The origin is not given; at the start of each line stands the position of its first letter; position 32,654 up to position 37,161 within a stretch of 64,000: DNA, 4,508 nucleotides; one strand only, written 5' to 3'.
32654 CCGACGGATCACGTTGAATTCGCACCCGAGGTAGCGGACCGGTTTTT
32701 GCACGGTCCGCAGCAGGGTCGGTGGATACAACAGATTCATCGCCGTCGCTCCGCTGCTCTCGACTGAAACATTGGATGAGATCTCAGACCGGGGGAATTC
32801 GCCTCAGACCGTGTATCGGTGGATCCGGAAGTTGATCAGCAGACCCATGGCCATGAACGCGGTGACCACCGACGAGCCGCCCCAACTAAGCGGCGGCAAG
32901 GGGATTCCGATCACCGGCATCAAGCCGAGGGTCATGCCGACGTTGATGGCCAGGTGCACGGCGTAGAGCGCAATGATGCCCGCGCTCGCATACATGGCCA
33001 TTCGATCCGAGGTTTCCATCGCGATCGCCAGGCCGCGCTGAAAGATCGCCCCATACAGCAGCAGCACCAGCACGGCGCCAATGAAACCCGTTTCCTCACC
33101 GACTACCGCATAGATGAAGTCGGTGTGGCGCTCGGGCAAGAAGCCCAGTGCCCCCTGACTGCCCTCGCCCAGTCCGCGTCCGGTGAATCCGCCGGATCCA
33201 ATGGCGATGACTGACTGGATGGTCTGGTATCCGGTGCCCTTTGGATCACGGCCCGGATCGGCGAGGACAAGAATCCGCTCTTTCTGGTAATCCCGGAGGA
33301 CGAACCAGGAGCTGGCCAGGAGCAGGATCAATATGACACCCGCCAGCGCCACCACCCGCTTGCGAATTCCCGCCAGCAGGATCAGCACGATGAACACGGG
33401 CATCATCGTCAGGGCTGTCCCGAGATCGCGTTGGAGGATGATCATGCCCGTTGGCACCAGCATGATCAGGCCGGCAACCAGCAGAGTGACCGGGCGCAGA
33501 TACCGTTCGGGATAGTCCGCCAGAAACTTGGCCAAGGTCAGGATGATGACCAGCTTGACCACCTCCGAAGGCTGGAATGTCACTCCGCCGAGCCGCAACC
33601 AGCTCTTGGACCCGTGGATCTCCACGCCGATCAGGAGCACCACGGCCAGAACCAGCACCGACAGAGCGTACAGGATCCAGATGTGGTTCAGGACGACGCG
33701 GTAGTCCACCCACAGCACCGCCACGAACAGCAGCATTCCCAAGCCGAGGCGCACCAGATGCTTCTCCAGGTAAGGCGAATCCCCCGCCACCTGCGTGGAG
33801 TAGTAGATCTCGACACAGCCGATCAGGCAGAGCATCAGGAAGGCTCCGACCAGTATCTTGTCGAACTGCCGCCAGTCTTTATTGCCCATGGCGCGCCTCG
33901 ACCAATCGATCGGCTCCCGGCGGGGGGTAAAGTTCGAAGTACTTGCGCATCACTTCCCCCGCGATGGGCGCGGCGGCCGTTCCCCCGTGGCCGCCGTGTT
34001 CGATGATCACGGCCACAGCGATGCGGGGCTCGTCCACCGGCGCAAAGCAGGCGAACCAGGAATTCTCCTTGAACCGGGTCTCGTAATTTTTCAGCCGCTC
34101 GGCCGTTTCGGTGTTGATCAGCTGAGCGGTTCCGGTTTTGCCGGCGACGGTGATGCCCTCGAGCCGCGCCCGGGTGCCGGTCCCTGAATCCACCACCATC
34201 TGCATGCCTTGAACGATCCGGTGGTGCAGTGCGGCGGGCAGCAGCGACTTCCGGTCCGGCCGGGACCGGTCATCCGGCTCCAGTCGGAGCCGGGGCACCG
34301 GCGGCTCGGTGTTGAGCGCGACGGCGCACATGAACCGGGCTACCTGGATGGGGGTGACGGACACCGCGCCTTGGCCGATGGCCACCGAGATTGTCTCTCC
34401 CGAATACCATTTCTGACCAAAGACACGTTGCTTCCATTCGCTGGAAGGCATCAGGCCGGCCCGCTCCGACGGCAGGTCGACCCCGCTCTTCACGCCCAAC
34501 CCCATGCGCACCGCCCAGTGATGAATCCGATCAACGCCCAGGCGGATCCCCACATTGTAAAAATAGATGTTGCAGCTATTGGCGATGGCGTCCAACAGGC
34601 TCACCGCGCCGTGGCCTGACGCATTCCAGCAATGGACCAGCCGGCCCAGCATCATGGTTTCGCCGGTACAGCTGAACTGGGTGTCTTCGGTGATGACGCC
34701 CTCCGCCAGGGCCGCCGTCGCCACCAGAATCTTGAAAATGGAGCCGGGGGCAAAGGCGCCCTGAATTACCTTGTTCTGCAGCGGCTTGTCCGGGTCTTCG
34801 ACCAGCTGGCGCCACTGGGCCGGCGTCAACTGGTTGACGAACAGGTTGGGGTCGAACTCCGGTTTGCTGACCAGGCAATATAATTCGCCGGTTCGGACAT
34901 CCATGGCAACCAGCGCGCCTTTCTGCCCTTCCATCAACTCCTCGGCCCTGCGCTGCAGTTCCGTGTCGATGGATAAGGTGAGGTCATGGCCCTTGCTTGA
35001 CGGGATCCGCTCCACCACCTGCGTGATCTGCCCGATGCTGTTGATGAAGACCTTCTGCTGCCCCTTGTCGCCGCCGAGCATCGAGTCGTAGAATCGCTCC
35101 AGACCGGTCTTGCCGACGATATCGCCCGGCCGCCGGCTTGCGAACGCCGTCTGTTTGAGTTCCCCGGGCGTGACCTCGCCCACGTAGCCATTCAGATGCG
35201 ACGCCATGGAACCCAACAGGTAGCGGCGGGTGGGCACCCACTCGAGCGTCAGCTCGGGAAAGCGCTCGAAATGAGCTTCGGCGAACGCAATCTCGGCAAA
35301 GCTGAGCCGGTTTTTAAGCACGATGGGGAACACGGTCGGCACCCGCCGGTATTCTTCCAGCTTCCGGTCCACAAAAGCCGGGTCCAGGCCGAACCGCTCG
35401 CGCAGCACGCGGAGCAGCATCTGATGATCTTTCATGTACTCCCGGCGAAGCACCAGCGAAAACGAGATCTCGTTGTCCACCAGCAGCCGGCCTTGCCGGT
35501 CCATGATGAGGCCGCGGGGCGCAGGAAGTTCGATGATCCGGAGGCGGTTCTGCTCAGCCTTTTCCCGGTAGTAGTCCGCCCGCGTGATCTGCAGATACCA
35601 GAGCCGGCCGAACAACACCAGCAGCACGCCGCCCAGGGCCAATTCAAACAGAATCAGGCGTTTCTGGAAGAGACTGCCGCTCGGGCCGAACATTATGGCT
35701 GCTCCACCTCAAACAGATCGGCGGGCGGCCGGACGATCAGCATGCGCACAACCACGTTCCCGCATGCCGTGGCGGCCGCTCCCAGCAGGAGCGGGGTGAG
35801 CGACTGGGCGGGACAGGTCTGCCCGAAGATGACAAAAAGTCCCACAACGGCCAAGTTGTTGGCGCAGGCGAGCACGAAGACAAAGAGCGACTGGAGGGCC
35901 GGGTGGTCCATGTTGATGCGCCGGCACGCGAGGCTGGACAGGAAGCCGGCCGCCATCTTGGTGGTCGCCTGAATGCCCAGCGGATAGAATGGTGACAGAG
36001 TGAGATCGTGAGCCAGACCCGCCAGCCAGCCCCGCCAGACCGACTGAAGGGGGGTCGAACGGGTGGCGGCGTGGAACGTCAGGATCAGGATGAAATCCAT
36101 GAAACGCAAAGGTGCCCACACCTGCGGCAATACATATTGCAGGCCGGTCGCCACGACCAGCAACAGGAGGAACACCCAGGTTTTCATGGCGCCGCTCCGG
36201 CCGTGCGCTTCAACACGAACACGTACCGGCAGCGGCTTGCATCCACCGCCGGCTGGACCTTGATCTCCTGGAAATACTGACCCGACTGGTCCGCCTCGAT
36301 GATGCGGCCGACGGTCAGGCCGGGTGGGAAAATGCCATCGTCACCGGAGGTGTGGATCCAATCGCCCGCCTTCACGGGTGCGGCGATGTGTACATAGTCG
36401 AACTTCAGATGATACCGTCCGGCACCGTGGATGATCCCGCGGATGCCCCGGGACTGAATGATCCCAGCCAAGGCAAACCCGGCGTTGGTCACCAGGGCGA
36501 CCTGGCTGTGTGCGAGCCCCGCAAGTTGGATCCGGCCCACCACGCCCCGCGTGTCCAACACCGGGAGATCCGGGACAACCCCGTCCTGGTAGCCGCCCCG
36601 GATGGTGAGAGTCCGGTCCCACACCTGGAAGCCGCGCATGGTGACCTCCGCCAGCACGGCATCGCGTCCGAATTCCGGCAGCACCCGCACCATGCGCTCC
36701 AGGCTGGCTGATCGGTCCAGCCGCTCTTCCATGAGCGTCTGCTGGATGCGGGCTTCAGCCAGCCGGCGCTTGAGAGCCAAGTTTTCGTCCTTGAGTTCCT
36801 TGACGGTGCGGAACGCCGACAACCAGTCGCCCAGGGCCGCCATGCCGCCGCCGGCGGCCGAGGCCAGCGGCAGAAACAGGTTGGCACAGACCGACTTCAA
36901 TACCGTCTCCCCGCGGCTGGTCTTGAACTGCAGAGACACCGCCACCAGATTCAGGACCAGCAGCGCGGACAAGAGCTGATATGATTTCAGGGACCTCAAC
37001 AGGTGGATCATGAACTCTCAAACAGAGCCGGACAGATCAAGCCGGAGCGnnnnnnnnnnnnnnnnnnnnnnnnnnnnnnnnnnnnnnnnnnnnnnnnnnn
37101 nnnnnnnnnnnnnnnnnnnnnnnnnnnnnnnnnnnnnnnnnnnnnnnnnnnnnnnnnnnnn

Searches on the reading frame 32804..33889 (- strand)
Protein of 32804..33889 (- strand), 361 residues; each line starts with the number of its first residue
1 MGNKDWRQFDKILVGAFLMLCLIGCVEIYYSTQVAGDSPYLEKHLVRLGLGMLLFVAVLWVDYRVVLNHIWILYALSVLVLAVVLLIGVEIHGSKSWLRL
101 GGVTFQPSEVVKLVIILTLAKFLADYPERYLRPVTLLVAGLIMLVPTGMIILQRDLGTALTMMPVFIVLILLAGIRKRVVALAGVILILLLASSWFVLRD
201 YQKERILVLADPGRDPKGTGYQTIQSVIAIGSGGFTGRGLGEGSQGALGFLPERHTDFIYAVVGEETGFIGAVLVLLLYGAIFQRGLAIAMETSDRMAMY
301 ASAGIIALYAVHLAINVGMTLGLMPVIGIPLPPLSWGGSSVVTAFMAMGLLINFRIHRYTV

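Call 41: search_protein_families(library=pfam, proteins=[window:32804-33889:-], max_evalue=1)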
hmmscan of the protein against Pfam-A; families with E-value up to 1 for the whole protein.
window:32804-33889:- (361 aa): 1 family
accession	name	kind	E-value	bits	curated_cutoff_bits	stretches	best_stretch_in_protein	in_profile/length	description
PF01098.24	FTSW_RODA_SPOVE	-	6.4e-89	298.8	26.4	1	19-358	9-354/356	Cell cycle protein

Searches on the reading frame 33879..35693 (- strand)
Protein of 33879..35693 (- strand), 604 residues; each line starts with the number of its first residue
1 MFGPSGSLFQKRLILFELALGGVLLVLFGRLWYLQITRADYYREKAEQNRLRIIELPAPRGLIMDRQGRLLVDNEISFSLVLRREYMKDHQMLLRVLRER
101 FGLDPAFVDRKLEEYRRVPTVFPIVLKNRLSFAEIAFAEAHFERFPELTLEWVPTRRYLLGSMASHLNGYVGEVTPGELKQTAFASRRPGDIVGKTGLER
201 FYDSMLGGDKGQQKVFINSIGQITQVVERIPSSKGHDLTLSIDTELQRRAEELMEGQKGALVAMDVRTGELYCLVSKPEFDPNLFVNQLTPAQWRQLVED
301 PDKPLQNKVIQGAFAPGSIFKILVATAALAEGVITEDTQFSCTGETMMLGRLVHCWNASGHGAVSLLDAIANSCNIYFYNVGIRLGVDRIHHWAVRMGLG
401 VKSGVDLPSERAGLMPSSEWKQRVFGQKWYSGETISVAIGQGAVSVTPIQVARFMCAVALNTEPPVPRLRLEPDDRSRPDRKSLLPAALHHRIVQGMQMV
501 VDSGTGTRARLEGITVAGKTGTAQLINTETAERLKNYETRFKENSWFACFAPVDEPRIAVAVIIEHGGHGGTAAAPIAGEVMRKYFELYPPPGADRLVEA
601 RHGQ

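Call 4: search_protein_families(library=pfam, proteins=[window:33879-35693:-], max_evalue=0.01)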
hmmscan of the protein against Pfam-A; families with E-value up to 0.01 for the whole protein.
window:33879-35693:- (604 aa): 2 families
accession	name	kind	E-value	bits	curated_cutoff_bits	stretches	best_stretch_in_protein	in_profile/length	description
PF00905.27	Transpeptidase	-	6.5e-63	213.1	22.1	1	259-582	1-298/299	Penicillin binding protein transpeptidase domain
PF03717.20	PBP_dimer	-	3.9e-31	109.3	24.4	1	56-226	2-178/180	Penicillin-binding Protein dimerisation domain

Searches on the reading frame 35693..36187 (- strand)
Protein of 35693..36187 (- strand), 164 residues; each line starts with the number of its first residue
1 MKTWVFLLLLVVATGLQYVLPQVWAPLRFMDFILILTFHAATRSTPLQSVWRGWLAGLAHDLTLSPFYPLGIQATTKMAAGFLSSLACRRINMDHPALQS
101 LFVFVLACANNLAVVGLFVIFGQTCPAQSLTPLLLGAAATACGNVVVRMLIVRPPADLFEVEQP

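Call 4: search_protein_families(library=pfam, proteins=[window:35693-36187:-], max_evalue=0.01)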
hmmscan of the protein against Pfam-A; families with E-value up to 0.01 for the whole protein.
window:35693-36187:- (164 aa): 0 families

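Call 41: search_protein_families(library=pfam, proteins=[window:35693-36187:-], max_evalue=1)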
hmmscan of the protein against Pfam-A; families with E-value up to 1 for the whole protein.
window:35693-36187:- (164 aa): 2 families
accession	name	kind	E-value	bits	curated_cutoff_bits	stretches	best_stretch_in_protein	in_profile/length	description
PF04093.17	MreD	-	0.019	15.5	24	1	4-123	7-122/158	rod shape-determining protein MreD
PF00612.33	IQ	-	0.047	13.9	20.3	1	47-56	7-16/21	IQ calmodulin-binding motif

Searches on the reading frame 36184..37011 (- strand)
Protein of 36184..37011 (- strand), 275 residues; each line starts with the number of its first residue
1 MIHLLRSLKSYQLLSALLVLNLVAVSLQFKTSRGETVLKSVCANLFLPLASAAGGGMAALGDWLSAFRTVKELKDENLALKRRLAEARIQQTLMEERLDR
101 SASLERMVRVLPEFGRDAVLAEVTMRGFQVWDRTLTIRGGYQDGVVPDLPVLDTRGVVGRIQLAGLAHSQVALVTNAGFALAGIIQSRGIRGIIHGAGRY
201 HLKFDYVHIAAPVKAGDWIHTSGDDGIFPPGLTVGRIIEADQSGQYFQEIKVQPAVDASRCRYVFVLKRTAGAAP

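Call 4: search_protein_families(library=pfam, proteins=[window:36184-37011:-], max_evalue=0.01)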
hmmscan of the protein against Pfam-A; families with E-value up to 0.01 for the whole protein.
window:36184-37011:- (275 aa): 1 family
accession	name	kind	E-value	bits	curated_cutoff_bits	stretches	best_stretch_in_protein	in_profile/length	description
PF04085.20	MreC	-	7e-34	117.2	28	1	124-268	2-147/147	Rod shape-determining protein MreC, barrel core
